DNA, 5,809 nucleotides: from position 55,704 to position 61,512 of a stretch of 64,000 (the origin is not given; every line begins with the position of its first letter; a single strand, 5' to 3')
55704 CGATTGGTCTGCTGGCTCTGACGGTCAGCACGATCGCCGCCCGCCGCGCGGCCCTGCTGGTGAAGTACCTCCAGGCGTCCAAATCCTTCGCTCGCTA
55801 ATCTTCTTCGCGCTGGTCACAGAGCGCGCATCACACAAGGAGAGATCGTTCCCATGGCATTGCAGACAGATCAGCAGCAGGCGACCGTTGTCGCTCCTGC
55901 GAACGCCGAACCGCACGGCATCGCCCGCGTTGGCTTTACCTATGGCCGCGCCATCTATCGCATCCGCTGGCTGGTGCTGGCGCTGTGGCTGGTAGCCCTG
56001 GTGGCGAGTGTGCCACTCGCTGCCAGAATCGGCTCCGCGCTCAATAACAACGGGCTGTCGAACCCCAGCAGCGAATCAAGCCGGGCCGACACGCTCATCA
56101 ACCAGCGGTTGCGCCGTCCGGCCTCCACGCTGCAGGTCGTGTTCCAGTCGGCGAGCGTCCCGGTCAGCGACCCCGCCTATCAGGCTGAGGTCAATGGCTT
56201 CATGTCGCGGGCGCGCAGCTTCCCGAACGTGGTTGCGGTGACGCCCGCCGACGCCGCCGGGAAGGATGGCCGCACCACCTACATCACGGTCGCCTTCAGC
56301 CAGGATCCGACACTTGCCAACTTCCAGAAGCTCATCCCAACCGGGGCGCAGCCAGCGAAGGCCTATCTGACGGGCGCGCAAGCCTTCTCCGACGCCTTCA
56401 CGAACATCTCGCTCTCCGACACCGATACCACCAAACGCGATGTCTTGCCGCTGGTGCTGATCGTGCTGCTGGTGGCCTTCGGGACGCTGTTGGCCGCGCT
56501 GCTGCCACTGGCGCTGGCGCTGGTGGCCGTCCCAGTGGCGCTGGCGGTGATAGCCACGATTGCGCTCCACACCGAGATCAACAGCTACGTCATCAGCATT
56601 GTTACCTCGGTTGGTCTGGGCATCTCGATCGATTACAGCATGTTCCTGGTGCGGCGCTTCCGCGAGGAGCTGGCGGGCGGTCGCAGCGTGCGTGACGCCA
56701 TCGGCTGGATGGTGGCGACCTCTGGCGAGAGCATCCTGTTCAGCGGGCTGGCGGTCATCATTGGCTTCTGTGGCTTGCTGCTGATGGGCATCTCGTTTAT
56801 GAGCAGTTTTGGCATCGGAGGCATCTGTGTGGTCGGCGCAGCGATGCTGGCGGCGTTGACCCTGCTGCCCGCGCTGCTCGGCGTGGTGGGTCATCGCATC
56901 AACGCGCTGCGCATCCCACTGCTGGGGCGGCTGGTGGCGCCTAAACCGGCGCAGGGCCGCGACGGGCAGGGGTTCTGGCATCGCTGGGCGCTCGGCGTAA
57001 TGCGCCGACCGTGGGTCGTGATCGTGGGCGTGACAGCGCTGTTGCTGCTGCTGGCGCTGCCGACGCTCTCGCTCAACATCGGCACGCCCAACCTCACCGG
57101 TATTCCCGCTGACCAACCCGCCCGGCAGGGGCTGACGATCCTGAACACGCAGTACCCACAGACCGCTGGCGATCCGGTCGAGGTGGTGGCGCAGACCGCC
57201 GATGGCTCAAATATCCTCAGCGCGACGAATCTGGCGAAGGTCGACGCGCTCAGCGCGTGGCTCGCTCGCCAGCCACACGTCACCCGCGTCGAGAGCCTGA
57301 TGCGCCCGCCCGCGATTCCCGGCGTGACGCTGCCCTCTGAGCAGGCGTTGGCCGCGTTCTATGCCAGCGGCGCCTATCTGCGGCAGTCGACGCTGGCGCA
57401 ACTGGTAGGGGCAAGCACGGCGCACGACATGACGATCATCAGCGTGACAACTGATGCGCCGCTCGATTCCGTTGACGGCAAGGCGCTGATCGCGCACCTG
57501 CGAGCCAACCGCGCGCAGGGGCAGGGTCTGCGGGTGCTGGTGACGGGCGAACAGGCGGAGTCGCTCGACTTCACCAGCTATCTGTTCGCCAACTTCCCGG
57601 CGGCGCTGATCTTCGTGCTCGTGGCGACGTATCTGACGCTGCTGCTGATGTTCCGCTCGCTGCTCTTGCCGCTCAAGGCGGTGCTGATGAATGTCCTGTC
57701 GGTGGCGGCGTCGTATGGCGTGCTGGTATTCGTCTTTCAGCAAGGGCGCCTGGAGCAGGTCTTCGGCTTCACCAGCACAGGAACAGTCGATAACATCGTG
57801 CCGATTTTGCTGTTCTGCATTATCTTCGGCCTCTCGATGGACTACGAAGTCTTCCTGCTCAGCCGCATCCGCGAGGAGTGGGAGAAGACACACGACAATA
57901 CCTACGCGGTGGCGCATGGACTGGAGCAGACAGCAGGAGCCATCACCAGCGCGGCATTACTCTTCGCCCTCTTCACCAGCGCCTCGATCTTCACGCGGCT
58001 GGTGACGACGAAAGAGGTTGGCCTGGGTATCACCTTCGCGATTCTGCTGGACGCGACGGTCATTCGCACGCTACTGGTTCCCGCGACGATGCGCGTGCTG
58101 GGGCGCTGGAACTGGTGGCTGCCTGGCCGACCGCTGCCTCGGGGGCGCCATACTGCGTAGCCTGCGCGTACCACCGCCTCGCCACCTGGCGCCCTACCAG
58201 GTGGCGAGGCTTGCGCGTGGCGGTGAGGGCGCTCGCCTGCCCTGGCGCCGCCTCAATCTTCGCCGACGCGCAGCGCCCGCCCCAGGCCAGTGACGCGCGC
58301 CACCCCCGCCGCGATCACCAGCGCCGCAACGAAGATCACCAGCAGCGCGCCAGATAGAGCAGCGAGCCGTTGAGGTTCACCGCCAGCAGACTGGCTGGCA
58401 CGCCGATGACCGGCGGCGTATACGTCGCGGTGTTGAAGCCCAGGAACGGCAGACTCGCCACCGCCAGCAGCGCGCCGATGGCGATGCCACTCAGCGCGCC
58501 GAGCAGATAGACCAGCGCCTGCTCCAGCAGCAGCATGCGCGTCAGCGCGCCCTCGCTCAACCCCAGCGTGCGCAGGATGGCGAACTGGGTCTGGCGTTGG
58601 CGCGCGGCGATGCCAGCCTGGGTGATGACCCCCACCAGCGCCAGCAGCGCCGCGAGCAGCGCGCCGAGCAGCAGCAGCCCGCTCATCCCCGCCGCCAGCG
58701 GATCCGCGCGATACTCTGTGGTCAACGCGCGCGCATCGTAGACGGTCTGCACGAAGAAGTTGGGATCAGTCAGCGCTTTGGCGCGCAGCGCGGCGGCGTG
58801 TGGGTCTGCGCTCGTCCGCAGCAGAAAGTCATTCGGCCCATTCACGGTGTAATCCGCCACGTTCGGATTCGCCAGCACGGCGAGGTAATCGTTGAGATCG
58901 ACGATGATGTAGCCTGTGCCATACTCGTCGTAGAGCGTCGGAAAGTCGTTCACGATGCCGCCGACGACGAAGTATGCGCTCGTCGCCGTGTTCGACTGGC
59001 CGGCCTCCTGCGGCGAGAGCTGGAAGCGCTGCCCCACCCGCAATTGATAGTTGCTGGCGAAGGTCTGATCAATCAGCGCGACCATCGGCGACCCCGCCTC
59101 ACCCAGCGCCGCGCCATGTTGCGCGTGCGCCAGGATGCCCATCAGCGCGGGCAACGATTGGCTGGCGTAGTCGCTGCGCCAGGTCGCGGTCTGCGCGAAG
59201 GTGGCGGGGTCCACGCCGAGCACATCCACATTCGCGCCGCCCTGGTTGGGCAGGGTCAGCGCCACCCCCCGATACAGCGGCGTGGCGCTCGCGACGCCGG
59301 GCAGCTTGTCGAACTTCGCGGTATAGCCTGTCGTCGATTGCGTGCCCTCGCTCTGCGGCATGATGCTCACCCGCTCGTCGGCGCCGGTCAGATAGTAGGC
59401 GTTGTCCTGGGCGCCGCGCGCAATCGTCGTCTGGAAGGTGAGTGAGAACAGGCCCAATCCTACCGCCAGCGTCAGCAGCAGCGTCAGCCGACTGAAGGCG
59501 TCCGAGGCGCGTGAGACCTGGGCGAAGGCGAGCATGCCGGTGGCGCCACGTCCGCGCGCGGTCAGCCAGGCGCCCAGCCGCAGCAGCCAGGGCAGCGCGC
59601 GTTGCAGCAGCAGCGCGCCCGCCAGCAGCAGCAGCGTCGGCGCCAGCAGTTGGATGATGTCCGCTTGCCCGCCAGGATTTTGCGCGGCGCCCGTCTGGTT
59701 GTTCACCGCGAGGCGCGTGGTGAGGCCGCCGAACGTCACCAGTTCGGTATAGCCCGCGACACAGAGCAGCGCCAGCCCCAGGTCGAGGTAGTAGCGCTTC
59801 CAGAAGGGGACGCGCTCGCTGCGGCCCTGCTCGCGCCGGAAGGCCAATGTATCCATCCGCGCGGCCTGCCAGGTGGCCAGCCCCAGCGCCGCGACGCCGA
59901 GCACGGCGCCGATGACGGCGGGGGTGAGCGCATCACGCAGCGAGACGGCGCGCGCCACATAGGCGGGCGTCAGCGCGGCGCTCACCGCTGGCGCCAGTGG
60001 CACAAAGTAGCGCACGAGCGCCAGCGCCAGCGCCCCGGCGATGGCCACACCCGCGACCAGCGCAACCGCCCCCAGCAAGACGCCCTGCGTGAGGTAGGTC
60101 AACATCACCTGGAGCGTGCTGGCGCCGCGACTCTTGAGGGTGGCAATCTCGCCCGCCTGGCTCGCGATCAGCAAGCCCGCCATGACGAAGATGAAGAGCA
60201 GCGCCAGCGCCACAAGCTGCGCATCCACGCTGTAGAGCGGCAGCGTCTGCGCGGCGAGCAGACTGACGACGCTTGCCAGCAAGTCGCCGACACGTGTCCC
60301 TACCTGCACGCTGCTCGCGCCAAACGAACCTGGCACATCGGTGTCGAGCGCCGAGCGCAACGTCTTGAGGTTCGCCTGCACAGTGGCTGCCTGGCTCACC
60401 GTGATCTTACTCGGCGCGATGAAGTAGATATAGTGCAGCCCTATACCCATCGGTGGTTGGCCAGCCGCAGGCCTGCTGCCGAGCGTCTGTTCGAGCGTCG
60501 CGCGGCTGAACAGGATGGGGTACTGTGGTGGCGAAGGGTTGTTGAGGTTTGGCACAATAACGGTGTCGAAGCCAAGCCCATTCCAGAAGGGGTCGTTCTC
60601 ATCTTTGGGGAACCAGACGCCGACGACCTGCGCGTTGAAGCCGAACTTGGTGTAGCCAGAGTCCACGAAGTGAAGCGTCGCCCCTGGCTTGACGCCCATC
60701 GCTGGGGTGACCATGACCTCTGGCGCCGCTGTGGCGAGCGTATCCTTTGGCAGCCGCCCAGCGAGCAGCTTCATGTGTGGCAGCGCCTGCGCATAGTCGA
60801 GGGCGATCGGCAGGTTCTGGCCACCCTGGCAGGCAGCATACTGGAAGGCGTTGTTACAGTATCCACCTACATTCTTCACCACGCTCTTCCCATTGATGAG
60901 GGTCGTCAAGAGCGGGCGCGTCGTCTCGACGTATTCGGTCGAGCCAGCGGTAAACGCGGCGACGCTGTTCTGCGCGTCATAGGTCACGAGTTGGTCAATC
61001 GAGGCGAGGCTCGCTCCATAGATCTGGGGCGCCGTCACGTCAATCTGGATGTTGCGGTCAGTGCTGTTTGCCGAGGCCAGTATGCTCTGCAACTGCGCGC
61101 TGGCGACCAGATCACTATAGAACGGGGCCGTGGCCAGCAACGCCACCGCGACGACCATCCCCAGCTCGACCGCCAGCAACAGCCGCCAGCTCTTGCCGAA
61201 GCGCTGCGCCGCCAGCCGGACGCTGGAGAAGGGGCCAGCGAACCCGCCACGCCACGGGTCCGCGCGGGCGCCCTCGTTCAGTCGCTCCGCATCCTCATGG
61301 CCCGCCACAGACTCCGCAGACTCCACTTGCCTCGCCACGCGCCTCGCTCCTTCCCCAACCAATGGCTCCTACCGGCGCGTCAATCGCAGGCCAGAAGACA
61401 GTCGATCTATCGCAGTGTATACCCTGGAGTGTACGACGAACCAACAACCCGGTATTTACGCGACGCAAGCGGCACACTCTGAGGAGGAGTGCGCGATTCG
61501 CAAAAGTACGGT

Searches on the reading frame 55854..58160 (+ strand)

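Call 21: search_protein_families(library=pfam, proteins=[window:55854-58160:+], max_evalue=0.001)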
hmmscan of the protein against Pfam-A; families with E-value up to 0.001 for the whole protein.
window:55854-58160:+ (768 aa): 1 family
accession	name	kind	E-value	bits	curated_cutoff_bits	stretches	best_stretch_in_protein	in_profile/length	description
PF03176.21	MMPL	-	2.4e-73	247.4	20.5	2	70-387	4-331/333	MMPL family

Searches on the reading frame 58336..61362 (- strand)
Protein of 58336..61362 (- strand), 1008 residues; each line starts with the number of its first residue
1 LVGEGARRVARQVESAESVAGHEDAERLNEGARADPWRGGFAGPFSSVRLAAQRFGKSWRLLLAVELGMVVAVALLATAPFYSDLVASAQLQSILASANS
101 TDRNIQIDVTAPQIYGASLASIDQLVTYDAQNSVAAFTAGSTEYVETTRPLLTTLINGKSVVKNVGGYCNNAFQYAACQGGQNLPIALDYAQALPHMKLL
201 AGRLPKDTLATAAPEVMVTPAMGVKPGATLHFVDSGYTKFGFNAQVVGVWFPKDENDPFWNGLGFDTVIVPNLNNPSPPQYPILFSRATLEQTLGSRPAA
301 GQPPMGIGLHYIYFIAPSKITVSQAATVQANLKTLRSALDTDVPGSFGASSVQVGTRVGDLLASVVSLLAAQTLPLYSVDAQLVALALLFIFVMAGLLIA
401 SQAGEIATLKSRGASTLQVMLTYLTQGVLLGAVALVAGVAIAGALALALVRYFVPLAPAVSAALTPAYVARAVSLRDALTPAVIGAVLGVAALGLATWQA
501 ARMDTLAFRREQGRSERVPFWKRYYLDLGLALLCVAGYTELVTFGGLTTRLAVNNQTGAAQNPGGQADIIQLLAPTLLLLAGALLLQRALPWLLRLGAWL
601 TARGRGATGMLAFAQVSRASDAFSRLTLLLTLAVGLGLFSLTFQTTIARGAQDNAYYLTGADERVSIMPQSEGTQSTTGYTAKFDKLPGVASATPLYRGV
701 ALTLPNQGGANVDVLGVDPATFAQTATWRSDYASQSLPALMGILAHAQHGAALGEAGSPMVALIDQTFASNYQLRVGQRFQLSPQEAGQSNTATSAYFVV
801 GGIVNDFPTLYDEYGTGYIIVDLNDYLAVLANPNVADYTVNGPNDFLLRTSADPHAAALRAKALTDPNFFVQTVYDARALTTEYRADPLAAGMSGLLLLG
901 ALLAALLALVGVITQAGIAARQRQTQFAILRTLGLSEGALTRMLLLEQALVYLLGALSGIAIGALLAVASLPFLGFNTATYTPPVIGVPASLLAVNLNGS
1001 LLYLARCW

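Call 21: search_protein_families(library=pfam, proteins=[window:58336-61362:-], max_evalue=0.001)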
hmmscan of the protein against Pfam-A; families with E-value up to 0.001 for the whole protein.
window:58336-61362:- (1008 aa): 1 family
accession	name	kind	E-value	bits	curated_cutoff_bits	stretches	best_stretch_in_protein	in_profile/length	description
PF02687.27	FtsX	-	6.3e-14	52.5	25.5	2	901-995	4-96/120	FtsX-like permease C-terminal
